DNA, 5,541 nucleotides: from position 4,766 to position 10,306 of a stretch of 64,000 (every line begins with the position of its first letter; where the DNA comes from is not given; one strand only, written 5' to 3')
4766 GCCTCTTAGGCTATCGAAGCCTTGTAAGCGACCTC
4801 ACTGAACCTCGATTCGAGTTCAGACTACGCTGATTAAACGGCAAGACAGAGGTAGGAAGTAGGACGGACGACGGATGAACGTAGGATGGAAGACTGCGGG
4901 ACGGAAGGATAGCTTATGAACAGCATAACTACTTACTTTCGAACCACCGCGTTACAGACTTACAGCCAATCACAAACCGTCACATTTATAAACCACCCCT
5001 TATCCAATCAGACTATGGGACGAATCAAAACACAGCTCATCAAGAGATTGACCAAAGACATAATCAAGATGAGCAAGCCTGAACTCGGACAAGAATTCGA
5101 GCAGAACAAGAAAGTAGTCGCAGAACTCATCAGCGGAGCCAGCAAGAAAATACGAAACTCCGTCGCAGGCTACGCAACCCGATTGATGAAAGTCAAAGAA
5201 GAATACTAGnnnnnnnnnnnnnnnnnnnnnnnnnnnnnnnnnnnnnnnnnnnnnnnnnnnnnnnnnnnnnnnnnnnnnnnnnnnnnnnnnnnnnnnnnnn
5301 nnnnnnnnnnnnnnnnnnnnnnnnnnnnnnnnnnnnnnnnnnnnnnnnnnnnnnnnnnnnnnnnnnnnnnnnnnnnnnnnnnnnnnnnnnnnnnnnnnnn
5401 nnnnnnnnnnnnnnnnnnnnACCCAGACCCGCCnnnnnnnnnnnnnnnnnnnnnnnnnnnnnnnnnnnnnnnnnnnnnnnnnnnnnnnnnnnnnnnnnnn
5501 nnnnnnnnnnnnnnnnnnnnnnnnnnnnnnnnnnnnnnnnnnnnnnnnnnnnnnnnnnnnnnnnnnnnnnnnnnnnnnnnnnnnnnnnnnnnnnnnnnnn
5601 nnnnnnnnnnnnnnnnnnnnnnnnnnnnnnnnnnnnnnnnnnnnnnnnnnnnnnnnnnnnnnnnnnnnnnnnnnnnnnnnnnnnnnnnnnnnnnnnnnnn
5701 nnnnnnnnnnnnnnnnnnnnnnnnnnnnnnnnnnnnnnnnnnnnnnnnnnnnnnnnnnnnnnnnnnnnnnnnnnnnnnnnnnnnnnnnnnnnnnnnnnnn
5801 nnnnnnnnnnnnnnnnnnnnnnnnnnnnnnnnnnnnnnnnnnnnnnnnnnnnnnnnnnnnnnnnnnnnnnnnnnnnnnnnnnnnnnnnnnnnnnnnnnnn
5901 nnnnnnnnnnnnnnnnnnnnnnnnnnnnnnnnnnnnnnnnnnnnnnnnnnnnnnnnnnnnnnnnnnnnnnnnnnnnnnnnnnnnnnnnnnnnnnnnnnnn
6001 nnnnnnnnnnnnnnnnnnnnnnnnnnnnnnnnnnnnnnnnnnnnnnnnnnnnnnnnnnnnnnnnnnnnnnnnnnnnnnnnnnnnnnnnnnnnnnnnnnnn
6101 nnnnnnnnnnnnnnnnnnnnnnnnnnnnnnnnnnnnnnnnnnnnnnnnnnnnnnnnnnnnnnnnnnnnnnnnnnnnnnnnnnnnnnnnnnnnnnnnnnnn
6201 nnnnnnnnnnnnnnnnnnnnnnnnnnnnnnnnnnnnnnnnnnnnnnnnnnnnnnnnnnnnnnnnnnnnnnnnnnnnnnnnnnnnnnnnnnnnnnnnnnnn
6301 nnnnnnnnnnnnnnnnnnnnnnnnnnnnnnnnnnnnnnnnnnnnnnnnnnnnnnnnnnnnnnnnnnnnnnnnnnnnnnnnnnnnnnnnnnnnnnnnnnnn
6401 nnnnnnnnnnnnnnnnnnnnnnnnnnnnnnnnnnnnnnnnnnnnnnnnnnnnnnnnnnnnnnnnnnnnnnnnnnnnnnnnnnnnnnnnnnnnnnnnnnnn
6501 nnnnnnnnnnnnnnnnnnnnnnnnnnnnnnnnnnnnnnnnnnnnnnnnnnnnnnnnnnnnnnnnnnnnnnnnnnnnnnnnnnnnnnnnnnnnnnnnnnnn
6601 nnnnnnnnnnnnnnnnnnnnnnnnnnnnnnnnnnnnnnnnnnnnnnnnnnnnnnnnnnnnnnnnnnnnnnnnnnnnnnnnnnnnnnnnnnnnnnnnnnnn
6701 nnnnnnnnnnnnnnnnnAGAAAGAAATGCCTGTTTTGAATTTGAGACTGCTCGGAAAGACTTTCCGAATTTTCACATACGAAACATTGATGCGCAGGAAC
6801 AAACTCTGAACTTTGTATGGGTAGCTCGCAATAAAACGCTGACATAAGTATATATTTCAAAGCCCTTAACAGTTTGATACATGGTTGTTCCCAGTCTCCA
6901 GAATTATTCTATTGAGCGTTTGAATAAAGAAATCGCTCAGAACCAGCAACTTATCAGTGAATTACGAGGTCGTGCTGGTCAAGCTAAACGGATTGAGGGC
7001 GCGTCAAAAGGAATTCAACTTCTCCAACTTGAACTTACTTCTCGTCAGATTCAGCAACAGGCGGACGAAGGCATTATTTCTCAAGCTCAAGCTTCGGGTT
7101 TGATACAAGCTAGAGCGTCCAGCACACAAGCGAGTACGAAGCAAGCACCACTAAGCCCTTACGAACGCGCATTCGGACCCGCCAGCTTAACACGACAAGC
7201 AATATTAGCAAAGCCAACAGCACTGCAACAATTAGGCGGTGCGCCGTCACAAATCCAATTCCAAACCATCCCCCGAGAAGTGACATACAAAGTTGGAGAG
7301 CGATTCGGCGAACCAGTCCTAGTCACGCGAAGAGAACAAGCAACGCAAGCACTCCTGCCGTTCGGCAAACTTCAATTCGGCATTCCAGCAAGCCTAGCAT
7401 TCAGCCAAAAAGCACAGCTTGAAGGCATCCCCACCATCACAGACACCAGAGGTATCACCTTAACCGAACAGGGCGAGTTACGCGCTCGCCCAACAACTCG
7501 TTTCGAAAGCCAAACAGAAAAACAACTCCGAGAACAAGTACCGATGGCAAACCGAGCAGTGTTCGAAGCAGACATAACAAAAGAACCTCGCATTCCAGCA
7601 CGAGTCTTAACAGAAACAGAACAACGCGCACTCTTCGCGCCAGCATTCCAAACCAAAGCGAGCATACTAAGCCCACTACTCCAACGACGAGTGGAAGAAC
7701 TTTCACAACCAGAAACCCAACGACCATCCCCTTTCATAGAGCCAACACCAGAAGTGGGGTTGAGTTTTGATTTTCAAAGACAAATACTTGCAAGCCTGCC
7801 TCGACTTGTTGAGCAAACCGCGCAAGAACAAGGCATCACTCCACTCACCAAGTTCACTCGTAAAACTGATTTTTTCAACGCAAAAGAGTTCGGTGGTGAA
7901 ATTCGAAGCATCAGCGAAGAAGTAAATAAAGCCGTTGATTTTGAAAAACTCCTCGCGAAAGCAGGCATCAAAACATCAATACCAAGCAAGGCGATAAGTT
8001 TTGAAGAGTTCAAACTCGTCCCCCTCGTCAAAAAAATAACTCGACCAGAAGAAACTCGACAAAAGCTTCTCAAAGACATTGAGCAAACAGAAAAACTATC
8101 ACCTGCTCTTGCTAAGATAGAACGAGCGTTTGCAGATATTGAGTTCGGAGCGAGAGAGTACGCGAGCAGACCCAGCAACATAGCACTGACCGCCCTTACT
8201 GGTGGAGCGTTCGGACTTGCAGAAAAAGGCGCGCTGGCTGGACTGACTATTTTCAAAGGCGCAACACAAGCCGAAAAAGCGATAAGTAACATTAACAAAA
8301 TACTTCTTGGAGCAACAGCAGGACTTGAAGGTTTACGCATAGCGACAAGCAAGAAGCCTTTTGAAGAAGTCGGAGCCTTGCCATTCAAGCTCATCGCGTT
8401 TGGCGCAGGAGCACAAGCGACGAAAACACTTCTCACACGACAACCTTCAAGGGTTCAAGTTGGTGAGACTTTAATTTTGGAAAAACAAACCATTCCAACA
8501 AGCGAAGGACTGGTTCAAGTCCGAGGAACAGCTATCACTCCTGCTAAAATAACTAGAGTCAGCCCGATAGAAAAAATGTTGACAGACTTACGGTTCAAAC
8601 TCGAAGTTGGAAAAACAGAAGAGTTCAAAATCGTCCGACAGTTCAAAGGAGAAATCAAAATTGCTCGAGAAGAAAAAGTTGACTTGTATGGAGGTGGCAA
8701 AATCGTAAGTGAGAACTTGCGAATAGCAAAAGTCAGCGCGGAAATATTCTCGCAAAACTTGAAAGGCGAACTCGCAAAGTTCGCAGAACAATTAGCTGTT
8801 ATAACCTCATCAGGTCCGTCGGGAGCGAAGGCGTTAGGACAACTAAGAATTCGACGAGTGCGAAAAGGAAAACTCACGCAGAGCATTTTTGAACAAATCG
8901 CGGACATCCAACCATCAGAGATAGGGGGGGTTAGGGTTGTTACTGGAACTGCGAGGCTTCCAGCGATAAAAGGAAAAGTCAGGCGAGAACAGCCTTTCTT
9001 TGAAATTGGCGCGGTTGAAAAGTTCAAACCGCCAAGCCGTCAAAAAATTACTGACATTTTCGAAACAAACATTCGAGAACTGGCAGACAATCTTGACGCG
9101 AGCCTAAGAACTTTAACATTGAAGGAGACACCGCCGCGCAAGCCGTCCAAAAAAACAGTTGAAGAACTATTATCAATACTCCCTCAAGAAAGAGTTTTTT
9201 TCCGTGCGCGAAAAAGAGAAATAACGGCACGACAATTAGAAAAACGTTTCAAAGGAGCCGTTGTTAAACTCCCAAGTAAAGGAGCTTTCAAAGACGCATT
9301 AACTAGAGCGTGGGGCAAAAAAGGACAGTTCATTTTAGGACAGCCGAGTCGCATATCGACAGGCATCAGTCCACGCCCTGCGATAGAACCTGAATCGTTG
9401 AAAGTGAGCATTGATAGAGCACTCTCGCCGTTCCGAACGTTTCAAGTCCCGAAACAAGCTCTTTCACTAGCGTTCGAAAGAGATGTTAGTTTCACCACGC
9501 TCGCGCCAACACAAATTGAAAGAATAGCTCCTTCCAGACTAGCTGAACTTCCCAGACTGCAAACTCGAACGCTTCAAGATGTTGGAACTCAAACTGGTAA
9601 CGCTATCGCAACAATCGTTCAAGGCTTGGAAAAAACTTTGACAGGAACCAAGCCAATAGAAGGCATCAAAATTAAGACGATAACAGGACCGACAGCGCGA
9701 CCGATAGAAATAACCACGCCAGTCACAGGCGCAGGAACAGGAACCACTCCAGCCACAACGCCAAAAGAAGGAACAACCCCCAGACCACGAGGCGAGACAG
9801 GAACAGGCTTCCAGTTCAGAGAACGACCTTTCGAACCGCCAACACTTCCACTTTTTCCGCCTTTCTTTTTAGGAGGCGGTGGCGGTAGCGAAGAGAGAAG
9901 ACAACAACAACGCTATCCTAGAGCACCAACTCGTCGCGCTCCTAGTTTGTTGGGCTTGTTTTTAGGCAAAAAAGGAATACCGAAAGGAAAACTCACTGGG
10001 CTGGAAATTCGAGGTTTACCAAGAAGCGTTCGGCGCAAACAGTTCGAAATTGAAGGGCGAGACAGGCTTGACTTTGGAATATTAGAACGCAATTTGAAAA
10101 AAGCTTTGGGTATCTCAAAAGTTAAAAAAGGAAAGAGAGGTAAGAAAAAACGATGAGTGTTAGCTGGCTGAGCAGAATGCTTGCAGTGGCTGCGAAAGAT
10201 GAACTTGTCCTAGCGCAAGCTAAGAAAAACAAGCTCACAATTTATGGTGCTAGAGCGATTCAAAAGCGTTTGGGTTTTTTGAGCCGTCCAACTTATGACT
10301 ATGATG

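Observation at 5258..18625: A roughly 13-kb integrated element sits in the tRNA-Arg(TCG) 3' end, with an intact integrase and two opposed gene blocks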

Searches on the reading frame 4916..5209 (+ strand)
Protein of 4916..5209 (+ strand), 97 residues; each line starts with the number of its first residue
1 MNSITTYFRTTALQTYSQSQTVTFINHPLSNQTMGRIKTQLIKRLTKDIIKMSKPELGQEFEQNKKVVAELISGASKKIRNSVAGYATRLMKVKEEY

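Call 8: search_protein_families(library=pfam, proteins=[window:4916-5209:+], max_evalue=0.01)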
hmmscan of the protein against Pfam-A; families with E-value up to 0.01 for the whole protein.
window:4916-5209:+ (97 aa): 2 families
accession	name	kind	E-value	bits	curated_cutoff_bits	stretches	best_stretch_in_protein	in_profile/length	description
PF00833.23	Ribosomal_S17e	-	1.3e-14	54.6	22.8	1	34-92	1-59/122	Ribosomal S17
PF13036.11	LpoB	-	0.0079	16.5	22.3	1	15-78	21-86/147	Peptidoglycan-synthase activator LpoB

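Call 11: find_encoding_contigs(protein=window:4916-5209:+, flank=10000, max_places=10)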
Protein window:4916-5209:+ (97 aa): 3 contigs read that carry it; 3 places shown.
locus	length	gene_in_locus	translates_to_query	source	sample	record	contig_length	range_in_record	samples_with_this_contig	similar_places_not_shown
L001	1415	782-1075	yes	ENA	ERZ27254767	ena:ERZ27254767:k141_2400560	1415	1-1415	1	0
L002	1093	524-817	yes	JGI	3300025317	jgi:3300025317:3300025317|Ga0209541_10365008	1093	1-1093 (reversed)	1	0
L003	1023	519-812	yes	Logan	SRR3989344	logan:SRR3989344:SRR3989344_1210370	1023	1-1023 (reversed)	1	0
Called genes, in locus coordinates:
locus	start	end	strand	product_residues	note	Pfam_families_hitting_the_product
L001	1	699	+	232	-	?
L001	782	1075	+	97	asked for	PF00833:Ribosomal_S17e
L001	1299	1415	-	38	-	?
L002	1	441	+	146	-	?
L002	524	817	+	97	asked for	PF00833:Ribosomal_S17e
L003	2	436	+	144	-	?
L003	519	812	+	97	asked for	PF00833:Ribosomal_S17e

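Call 48: list_cluster_members(proteins=[window:4916-5209:+, window:5015-5209:+, window:19578-20057:-, window:5434-6717:+])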
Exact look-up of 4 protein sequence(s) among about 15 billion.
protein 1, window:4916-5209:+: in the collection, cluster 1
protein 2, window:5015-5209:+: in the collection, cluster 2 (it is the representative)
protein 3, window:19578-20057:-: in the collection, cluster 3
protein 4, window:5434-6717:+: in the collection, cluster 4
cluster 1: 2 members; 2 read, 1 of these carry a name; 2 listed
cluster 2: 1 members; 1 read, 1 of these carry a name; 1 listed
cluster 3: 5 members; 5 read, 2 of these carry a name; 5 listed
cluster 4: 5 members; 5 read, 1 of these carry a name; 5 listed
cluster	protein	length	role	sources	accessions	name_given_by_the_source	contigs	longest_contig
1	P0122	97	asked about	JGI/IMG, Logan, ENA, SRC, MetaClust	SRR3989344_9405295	\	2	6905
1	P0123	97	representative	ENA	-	-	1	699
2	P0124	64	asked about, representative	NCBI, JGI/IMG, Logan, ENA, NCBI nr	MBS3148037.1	30S ribosomal protein S17e [Candidatus Woesearchaeota archaeon]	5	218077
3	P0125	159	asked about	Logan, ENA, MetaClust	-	\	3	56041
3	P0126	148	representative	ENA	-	-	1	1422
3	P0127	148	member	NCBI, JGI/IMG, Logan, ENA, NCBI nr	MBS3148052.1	hypothetical protein J4219_04160 [Candidatus Woesearchaeota archaeon] | hypothetical protein [Candidatus Woesearchaeota archaeon]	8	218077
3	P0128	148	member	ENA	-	-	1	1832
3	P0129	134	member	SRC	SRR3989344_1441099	-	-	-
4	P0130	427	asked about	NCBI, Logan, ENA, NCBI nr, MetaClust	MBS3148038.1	site-specific integrase [Candidatus Woesearchaeota archaeon] | \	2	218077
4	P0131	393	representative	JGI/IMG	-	-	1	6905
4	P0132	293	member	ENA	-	-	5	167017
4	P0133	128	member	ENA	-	-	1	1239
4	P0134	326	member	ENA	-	-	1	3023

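Call 50: find_encoding_contigs(protein=P0123, flank=5000)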
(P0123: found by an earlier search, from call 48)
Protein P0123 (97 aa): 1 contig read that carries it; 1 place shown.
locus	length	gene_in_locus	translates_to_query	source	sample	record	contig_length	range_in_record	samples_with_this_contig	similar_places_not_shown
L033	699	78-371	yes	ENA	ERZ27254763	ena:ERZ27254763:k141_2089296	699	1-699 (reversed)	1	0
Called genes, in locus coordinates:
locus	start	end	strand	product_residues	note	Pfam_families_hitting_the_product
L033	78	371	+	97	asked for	PF00833:Ribosomal_S17e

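Call 51: find_encoding_contigs(protein=P0128, flank=5000)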
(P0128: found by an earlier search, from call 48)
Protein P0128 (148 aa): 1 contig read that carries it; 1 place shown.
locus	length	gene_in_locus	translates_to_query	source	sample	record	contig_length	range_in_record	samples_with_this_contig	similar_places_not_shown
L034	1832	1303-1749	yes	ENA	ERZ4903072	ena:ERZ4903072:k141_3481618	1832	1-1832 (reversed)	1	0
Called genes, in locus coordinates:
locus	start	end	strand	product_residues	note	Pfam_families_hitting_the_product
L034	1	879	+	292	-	?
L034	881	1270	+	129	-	-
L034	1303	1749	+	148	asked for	-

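Call 52: find_encoding_contigs(protein=P0126, flank=5000)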
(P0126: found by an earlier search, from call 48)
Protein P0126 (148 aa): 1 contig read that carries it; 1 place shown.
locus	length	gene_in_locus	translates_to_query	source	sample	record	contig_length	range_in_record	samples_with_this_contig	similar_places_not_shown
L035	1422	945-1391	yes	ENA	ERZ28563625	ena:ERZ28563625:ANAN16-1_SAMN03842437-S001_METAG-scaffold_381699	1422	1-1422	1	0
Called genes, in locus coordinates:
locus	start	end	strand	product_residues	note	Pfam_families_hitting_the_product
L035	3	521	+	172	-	?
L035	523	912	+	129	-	-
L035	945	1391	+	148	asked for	-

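Call 93: find_encoding_contigs(protein=P0132, flank=6000, max_places=6)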
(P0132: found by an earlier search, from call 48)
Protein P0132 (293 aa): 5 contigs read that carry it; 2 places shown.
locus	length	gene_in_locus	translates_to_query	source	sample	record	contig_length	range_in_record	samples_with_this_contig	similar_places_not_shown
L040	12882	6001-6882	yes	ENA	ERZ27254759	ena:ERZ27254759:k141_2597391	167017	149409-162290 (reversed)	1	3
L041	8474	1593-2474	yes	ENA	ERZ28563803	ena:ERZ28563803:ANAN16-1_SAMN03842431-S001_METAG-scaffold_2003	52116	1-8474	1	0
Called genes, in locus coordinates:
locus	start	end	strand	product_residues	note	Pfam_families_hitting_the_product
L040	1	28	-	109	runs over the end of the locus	-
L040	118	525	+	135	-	-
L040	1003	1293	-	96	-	-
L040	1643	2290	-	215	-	PF00069:Pkinase, PF07714:PK_Tyr_Ser-Thr, PF01636:APH (faint), PF06293:Kdo (faint), PF01163:RIO1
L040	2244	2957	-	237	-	PF01015:Ribosomal_S3Ae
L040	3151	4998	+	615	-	-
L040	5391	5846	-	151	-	-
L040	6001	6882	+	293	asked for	PF00589:Phage_integrase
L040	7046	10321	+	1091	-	-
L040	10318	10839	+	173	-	-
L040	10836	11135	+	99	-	-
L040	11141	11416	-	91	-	-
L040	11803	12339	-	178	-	PF00239:Resolvase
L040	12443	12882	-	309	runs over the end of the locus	-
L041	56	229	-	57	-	-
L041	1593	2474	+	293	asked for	PF00589:Phage_integrase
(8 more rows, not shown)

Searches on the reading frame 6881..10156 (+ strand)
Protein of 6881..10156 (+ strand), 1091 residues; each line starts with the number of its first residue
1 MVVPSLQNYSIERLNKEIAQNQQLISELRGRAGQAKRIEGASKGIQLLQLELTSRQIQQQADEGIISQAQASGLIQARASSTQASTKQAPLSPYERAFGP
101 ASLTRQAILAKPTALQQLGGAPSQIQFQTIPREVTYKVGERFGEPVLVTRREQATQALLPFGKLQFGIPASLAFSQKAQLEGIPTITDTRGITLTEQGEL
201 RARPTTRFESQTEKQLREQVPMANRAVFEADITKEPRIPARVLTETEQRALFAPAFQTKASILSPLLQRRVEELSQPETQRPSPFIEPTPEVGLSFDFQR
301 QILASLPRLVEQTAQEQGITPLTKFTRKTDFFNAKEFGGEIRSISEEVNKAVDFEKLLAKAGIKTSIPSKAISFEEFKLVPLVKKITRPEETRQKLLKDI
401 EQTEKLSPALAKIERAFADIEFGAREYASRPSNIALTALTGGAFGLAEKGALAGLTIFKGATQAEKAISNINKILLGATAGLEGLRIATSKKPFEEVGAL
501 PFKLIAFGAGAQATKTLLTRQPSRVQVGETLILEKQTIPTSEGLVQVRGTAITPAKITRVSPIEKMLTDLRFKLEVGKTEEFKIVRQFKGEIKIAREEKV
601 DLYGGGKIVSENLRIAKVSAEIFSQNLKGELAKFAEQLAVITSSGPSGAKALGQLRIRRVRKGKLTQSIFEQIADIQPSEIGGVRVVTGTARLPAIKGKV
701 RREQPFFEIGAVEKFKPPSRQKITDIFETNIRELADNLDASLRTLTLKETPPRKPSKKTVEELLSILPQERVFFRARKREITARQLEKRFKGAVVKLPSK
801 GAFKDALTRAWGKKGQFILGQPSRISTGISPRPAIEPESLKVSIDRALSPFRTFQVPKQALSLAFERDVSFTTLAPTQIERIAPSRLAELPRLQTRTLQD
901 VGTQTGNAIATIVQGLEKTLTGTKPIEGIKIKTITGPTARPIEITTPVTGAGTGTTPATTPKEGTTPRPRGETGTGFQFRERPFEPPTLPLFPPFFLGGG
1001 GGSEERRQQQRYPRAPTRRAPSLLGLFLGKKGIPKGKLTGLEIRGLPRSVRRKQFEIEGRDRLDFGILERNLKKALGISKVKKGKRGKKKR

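Call 7: search_protein_families(library=pfam, proteins=[window:6881-10156:+], max_evalue=0.01)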
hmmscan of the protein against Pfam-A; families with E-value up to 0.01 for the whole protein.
window:6881-10156:+ (1091 aa): 0 families

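Call 28: search_protein_families(library=phrogs, proteins=[window:6881-10156:+], max_evalue=0.1)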
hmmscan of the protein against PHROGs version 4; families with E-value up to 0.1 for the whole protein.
window:6881-10156:+ (1091 aa): 1 family
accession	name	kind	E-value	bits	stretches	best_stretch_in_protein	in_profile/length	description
phrog_27167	-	unknown function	0.0096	17.1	1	382-420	6-43/84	-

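Call 29: search_protein_families(library=ncbifam, proteins=[window:6881-10156:+], max_evalue=0.1)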
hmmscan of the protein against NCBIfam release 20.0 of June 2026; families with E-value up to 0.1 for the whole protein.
window:6881-10156:+ (1091 aa): 0 families

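Call 30: find_homologous_proteins(query=window:6881-10156:+, max_evalue=0.001)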
Query window:6881-10156:+ (1091 aa): 1 proteins with E <= 0.001 among 8000 candidates.
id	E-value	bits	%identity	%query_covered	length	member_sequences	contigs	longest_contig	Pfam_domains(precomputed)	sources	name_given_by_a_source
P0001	0.0e+0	1933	100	85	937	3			-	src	-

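Call 40: search_solved_structures(query=window:6881-10156:+, max_evalue=1)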
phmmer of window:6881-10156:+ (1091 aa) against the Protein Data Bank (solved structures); distinct sequences matched with E-value up to 1: 0.
